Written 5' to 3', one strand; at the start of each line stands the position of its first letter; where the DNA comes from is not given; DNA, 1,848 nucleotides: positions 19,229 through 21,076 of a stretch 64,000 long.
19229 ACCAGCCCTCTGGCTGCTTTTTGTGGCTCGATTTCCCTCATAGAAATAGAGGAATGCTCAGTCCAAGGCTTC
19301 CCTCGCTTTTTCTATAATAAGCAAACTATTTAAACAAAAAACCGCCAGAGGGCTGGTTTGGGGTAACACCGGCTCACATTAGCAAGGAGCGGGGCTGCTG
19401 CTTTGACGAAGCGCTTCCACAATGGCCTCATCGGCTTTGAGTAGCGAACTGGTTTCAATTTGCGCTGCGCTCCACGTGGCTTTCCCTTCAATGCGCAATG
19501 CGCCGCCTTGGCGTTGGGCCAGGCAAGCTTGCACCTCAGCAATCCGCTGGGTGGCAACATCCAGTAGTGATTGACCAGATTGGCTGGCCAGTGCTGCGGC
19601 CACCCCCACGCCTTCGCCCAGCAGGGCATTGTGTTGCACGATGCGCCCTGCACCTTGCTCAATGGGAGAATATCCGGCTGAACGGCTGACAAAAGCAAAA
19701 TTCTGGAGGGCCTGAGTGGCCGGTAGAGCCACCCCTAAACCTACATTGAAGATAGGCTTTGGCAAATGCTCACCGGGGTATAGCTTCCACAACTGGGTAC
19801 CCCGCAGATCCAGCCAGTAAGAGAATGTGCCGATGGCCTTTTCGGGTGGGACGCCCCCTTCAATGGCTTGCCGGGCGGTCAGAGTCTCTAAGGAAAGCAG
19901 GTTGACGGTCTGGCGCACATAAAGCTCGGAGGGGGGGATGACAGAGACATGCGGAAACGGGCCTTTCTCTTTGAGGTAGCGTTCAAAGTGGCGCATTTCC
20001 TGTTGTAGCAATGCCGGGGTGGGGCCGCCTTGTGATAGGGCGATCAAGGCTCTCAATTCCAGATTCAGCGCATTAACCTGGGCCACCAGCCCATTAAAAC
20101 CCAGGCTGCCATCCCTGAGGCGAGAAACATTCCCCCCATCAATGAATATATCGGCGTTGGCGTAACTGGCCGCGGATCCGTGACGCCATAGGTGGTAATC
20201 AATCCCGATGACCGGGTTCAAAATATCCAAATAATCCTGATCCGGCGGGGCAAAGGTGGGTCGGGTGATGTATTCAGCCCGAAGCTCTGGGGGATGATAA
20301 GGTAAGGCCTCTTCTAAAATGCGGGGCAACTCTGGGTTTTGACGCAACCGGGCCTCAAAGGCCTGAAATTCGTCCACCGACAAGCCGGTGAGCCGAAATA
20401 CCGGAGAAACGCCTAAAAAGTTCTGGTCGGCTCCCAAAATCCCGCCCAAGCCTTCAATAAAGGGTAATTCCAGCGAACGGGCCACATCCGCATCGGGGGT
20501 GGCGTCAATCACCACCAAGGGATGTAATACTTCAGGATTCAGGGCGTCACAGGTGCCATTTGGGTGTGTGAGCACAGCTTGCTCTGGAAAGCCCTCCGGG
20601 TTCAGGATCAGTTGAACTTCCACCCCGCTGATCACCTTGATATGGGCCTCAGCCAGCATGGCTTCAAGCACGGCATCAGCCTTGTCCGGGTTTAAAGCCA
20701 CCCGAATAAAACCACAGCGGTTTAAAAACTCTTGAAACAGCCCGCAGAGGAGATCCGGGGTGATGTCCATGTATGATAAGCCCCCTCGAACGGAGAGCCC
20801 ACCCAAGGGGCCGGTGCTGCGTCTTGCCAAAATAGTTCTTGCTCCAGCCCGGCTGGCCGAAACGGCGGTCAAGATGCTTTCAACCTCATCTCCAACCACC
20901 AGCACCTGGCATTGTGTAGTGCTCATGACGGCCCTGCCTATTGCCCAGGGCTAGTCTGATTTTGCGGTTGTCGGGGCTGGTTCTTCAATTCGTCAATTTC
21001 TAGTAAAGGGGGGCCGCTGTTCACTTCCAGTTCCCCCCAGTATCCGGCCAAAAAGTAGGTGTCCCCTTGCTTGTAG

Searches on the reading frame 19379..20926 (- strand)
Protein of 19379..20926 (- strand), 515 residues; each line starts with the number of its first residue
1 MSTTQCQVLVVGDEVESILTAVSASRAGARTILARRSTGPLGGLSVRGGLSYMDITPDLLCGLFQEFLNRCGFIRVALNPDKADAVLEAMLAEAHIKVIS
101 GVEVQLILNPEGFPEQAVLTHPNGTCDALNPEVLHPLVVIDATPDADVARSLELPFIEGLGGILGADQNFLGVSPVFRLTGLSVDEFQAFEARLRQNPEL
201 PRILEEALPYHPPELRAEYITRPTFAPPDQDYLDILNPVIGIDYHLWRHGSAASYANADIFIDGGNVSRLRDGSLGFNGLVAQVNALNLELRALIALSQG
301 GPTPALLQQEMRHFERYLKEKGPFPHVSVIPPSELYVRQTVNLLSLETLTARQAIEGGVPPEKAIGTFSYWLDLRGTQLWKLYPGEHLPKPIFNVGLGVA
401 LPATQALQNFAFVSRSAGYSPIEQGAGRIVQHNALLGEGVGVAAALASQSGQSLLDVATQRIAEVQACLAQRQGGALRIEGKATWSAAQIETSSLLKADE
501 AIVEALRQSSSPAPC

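Call 16: search_protein_families(library=ncbifam, proteins=[window:19379-20926:-], max_evalue=0.00001)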
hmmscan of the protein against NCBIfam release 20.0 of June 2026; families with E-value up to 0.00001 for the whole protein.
window:19379-20926:- (515 aa): 0 families

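Call 17: search_protein_families(library=pfam, proteins=[window:19379-20926:-], max_evalue=0.001)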
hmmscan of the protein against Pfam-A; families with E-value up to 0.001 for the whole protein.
window:19379-20926:- (515 aa): 1 family
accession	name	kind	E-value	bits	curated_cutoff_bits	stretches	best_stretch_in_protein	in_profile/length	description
PF12831.13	FAD_oxidored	-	6.4e-29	101.9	27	1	7-469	1-416/416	FAD dependent oxidoreductase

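Call 18: find_homologous_proteins(query=window:19379-20923:-, max_evalue=1e-30)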
Query window:19379-20923:- (514 aa): 158 proteins with E <= 1e-30 among 8000 candidates; the best 120 are listed.
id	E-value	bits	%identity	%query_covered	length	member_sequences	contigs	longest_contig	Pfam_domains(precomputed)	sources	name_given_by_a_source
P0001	0.0e+0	1144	100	100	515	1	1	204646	PF12831.14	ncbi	-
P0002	6.2e-287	970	85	100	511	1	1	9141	PF12831.14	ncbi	-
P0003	3.3e-286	968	85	99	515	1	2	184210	PF12831.14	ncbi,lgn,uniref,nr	ncbi:FAD-dependent oxidoreductase [Vampirovibrio chlorellavorus]|uniref:FAD-dependent oxidoreductase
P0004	1.1e-270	917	80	100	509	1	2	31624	PF12831.14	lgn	-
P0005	9.0e-248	841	74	98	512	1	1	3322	PF12831.14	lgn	-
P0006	8.7e-238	808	72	99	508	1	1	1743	PF12831.14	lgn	-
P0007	9.3e-233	792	71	99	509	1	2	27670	PF12831.14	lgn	-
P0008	1.1e-227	775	70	99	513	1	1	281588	PF12831.14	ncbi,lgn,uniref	ncbi:FAD-dependent oxidoreductase [Vampirovibrio sp.]|uniref:FAD-dependent oxidoreductase n=1 Tax=Va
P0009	1.1e-226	771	70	99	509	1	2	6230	PF12831.14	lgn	-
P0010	1.6e-225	768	69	99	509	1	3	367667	PF12831.14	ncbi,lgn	-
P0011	2.1e-225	767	69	99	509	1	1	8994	PF12831.14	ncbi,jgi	jgi:hypothetical protein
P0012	1.5e-224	764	69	99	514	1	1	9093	PF12831.14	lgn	-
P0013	4.4e-222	756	69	98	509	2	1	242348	PF12831.14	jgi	jgi:hypothetical protein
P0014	1.8e-220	751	67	97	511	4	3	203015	PF12831.14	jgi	jgi:hypothetical protein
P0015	8.2e-220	749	68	99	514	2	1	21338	PF12831.14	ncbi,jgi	jgi:hypothetical protein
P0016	7.1e-219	746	68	98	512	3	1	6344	PF12831.14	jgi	-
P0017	2.0e-218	744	68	98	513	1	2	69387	PF12831.14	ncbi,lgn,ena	-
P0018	1.4e-216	738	67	98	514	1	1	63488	PF12831.14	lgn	-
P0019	9.7e-216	735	68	99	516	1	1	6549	PF12831.14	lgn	-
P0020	2.1e-214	731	66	98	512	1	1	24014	PF12831.14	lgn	-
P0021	5.8e-214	730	66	99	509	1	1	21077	PF12831.14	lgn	-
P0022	1.1e-213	729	65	98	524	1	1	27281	PF12831.14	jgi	jgi:hypothetical protein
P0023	2.4e-213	728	64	98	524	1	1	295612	PF12831.14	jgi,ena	-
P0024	1.3e-212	725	65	99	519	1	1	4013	PF12831.14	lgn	-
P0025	2.4e-212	724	67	98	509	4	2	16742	PF12831.14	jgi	jgi:hypothetical protein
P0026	3.7e-212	724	64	98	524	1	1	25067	PF12831.14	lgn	-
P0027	9.2e-212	722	65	99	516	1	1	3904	PF12831.14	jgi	jgi:hypothetical protein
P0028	1.4e-211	722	65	98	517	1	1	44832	PF12831.14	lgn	-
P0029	1.3e-209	715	64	99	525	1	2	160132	PF12831.14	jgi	jgi:hypothetical protein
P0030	1.9e-209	715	66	98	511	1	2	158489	PF12831.14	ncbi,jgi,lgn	ncbi:MAG TPA: FAD-dependent oxidoreductase [Coleofasciculaceae cyanobacterium]|jgi:hypothetical prot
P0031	3.0e-209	714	65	98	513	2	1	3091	PF12831.14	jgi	jgi:hypothetical protein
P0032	3.8e-209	714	65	98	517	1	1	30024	PF12831.14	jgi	jgi:hypothetical protein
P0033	5.6e-209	713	65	98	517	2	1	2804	PF12831.14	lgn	-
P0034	7.1e-209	713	63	98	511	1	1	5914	PF12831.14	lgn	-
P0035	1.7e-207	708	65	98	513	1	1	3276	PF12831.14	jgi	jgi:hypothetical protein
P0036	1.7e-207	708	65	98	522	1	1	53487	PF12831.14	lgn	-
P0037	2.1e-207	708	65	99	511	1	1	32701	PF12831.14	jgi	jgi:hypothetical protein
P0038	4.7e-207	707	64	97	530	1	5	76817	PF12831.14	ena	-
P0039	7.8e-206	703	64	99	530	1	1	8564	PF12831.14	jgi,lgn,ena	-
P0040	4.0e-205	700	64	98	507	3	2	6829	PF12831.14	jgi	jgi:hypothetical protein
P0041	4.1e-205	700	64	98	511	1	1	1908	PF12831.14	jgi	jgi:hypothetical protein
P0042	4.3e-205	700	63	99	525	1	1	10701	PF12831.14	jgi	jgi:hypothetical protein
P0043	2.0e-204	698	63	98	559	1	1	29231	PF12831.14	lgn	-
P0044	2.4e-204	698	69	89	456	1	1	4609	PF12831.14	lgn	-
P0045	6.9e-204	696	64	97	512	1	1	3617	PF12831.14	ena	-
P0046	1.9e-202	692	62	99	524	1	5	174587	PF12831.14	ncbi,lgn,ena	-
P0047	2.7e-201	688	67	93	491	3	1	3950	PF12831.14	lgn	-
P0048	1.3e-194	666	60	98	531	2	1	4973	PF12831.14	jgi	jgi:hypothetical protein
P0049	6.2e-190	650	61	97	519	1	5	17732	PF12831.14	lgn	-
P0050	4.4e-189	647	61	97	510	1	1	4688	PF12831.14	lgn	-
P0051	4.5e-188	644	61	98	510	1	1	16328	PF12831.14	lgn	-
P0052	2.0e-186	639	61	97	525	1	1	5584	PF12831.14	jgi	jgi:hypothetical protein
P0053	3.5e-185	635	61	97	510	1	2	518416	PF12831.14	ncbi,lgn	-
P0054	1.9e-184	632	59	98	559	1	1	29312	PF12831.14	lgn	-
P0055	6.1e-184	631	59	97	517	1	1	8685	PF12831.14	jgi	jgi:FAD dependent oxidoreductase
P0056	3.7e-183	628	58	98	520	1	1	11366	PF12831.14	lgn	-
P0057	1.2e-182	626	58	99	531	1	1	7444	PF12831.14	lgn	-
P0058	1.0e-181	623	66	85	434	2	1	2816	PF12831.14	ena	-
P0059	1.5e-181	623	57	98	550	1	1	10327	PF12831.14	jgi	jgi:FAD dependent oxidoreductase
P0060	1.7e-181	622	64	91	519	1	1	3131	PF12831.14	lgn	-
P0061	5.3e-179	614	59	97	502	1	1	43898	PF12831.14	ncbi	-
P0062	1.1e-177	610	59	96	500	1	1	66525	PF12831.14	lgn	-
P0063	9.5e-177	607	57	99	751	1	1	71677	PF11068.14,PF12831.14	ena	-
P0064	1.5e-176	606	57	98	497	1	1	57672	PF12831.14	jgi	jgi:hypothetical protein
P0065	1.2e-173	597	56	97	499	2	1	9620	PF12831.14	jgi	jgi:hypothetical protein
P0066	1.5e-173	596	56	98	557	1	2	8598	PF12831.14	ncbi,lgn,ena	-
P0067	3.3e-173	595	56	98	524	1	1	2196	PF12831.14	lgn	-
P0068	1.3e-165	570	54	99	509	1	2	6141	PF12831.14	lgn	-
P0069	3.3e-164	565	54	98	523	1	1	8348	PF12831.14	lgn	-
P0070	5.3e-163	561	54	98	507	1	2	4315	PF12831.14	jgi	jgi:hypothetical protein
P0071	1.0e-160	554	53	99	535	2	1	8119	PF12831.14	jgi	jgi:hypothetical protein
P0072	4.1e-160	552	54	98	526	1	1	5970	PF12831.14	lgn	-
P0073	9.5e-160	551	54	98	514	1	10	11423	PF12831.14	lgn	-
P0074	5.7e-158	545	53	97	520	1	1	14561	PF12831.14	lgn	-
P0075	6.0e-158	545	54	97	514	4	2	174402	PF12831.14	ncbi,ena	-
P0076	1.5e-156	540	52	97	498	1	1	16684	PF12831.14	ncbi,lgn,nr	ncbi:MAG: FAD-dependent oxidoreductase [Vampirovibrio sp.]|nr:FAD-dependent oxidoreductase [Vampirov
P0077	7.7e-152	525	65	75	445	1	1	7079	PF12831.14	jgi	jgi:hypothetical protein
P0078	8.9e-149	515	51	99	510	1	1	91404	PF12831.14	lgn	-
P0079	9.0e-147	508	51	98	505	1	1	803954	PF12831.14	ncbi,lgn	-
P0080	1.0e-146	508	50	99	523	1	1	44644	PF12831.14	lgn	-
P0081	2.2e-146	507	52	98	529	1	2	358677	PF12831.14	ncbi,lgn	ncbi:MAG: FAD-dependent oxidoreductase [Candidatus Melainabacteria bacterium]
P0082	1.1e-144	501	50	99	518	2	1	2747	PF12831.14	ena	-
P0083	6.0e-143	495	71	61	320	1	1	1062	PF12831.14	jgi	-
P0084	1.1e-141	491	52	98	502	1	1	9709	PF12831.14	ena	-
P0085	1.0e-140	488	47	98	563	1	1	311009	PF12831.14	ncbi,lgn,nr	ncbi:MAG: FAD-dependent oxidoreductase [Vampirovibrionales bacterium]|nr:FAD-dependent oxidoreductas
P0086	2.5e-140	487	49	97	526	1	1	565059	PF12831.14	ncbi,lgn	-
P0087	1.3e-139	484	49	97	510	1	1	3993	PF12831.14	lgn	-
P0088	2.8e-139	483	47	98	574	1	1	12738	PF12831.14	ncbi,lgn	ncbi:MAG: FAD-dependent oxidoreductase [Cyanobacteria bacterium P01_H01_bin.74]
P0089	2.2e-138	480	50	98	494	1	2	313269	PF12831.14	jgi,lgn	jgi:hypothetical protein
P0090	6.4e-137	475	48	98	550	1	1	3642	PF12831.14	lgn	-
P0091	1.2e-136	475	53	84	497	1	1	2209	PF12831.14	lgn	-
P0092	2.7e-136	473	48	98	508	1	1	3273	PF12831.14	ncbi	-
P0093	2.7e-135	470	48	97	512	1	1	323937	PF12831.14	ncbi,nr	ncbi:MAG: FAD-dependent oxidoreductase [Candidatus Melainabacteria bacterium]|nr:FAD-dependent oxido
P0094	1.8e-133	464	48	98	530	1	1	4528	PF12831.14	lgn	-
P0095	5.4e-133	462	48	98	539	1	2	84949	PF12831.14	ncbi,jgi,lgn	jgi:hypothetical protein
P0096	6.0e-131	456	48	100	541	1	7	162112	PF12831.14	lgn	-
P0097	2.9e-130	453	47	100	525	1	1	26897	PF12831.14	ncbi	-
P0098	1.4e-128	448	47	96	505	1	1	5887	PF12831.14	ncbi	-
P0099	6.0e-127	443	46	98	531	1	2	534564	PF12831.14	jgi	jgi:hypothetical protein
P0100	7.0e-126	439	48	96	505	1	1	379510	PF12831.14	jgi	-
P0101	1.3e-124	435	48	91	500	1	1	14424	PF12831.14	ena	-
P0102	3.6e-120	420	44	96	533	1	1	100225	PF12831.14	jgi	jgi:hypothetical protein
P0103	1.2e-118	415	46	92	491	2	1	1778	PF12831.14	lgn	-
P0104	1.7e-117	411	44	97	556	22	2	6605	PF12831.14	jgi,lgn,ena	jgi:hypothetical protein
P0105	5.0e-117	410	44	98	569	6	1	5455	PF12831.14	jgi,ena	-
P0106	9.4e-117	409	44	97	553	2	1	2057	PF12831.14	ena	-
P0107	2.7e-116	407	45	96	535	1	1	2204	PF12831.14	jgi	jgi:hypothetical protein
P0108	4.0e-115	404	44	97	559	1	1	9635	PF12831.14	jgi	jgi:FAD dependent oxidoreductase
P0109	4.6e-113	397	45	97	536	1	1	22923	PF12831.14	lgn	-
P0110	1.7e-112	395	43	98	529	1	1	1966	PF12831.14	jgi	jgi:hypothetical protein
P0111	3.3e-112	394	43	96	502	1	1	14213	PF12831.14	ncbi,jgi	jgi:hypothetical protein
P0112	2.6e-111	391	44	97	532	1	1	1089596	PF12831.14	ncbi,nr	ncbi:MAG: FAD-dependent oxidoreductase [Cyanobacteria bacterium]|nr:FAD-dependent oxidoreductase [Cy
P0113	2.9e-110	387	44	97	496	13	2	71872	PF12831.14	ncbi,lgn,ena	-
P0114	1.9e-109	385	45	97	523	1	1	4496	PF12831.14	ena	-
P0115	9.0e-109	383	40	99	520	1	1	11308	PF12831.14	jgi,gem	-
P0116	4.8e-108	380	43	97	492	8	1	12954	PF12831.14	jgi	-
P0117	2.9e-107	378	43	97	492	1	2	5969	PF12831.14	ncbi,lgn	ncbi:MAG: FAD-dependent oxidoreductase [Vampirovibrionales bacterium]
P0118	6.4e-107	376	44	92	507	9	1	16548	PF12831.14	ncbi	-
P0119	7.0e-107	376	42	97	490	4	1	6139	PF12831.14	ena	-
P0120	2.0e-106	375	44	97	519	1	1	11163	PF12831.14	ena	-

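Call 19: find_encoding_contigs(protein=P0003, flank=4000, max_places=3)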
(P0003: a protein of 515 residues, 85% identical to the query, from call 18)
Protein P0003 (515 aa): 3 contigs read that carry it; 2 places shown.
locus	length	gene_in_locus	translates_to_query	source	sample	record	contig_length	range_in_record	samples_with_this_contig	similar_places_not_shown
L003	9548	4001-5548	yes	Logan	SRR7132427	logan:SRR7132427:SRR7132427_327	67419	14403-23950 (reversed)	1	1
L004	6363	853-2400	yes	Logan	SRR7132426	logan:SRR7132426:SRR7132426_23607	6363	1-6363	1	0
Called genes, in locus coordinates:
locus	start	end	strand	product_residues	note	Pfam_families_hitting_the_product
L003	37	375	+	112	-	-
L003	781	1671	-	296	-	PF11209:LmeA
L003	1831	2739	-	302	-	PF00009:GTP_EFTU, PF00350:Dynamin_N (faint), PF01926:MMR_HSR1, PF02421:FeoB_N, PF03193:RsgA_GTPase (faint), PF07650:KH_2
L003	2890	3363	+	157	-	-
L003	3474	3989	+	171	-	-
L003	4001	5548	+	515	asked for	PF12831:FAD_oxidored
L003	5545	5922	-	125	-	PF02261:Asp_decarbox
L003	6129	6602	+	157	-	PF11068:YlqD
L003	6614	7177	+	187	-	PF01782:RimM, PF05239:PRC, PF24986:PRC_RimM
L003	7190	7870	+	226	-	PF01746:tRNA_m1G_MT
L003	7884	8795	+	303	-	-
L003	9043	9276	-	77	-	PF06289:FlbD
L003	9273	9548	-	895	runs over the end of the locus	PF02861:Clp_N, PF23569:NBD_SMAX1, PF00004:AAA, PF17871:AAA_lid_9, PF00004:AAA, PF07724:AAA_2, PF07728:AAA_5, PF10431:ClpB_D2-small, +6 more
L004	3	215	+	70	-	?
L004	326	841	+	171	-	-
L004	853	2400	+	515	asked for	PF12831:FAD_oxidored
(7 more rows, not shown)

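Call 20: find_encoding_contigs(protein=P0002, flank=4000, max_places=3)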
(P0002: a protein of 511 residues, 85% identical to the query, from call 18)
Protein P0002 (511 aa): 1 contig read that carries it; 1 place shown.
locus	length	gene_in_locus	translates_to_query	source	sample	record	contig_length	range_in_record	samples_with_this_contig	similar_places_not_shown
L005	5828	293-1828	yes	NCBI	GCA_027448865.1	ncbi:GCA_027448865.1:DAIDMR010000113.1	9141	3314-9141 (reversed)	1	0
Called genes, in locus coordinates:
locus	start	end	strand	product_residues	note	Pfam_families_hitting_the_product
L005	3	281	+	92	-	?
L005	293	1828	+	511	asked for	PF12831:FAD_oxidored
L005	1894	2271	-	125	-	PF02261:Asp_decarbox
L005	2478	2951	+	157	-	PF11068:YlqD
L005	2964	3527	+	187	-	PF01782:RimM, PF05239:PRC, PF24986:PRC_RimM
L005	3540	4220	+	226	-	PF01746:tRNA_m1G_MT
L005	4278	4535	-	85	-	-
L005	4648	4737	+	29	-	-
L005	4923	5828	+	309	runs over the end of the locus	PF05598:DUF772, PF01609:DDE_Tnp_1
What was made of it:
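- An IS transposase lies near the locus in L005 (call 20).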

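Call 21: find_encoding_contigs(protein=P0004, flank=4000, max_places=3)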
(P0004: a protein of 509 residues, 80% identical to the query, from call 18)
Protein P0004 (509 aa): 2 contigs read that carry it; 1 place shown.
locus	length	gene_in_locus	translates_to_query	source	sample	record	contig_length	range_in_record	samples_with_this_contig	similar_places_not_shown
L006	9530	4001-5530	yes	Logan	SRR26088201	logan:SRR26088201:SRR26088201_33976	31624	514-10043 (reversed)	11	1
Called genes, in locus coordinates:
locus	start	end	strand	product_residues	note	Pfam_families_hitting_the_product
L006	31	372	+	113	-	-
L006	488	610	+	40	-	-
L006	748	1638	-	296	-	PF11209:LmeA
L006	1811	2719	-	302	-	PF00009:GTP_EFTU, PF00071:Ras (weak), PF00350:Dynamin_N (faint), PF01926:MMR_HSR1, PF02421:FeoB_N, PF03193:RsgA_GTPase (faint), PF07650:KH_2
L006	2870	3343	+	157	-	-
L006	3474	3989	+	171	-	-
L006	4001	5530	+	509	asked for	PF12831:FAD_oxidored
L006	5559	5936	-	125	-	PF02261:Asp_decarbox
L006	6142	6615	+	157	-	PF11068:YlqD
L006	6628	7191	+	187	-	PF01782:RimM, PF05239:PRC, PF24986:PRC_RimM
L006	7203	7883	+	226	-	PF01746:tRNA_m1G_MT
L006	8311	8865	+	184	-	-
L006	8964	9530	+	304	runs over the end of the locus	-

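Call 22: find_encoding_contigs(protein=P0008, flank=4000, max_places=3)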
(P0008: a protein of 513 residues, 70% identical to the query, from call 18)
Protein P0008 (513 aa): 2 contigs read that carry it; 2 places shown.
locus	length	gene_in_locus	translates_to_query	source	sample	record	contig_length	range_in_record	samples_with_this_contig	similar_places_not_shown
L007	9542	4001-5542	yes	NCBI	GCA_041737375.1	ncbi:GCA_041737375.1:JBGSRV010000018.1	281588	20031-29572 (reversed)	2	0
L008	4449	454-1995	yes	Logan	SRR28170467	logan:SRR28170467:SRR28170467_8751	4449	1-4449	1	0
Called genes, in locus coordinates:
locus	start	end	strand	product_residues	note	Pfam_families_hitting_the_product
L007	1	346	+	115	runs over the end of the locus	-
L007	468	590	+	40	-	-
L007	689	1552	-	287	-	PF11209:LmeA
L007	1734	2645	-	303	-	PF00009:GTP_EFTU (weak), PF00350:Dynamin_N (faint), PF01926:MMR_HSR1, PF02421:FeoB_N, PF03193:RsgA_GTPase (faint), PF07650:KH_2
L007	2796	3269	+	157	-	-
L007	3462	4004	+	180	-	-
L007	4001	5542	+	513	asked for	PF12831:FAD_oxidored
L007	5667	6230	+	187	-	-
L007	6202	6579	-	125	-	PF02261:Asp_decarbox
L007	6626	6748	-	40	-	-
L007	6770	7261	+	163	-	PF11068:YlqD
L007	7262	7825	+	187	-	PF01782:RimM, PF05239:PRC, PF24986:PRC_RimM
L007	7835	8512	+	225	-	PF01746:tRNA_m1G_MT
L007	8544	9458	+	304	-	-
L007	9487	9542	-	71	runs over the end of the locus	PF06289:FlbD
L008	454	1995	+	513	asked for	PF12831:FAD_oxidored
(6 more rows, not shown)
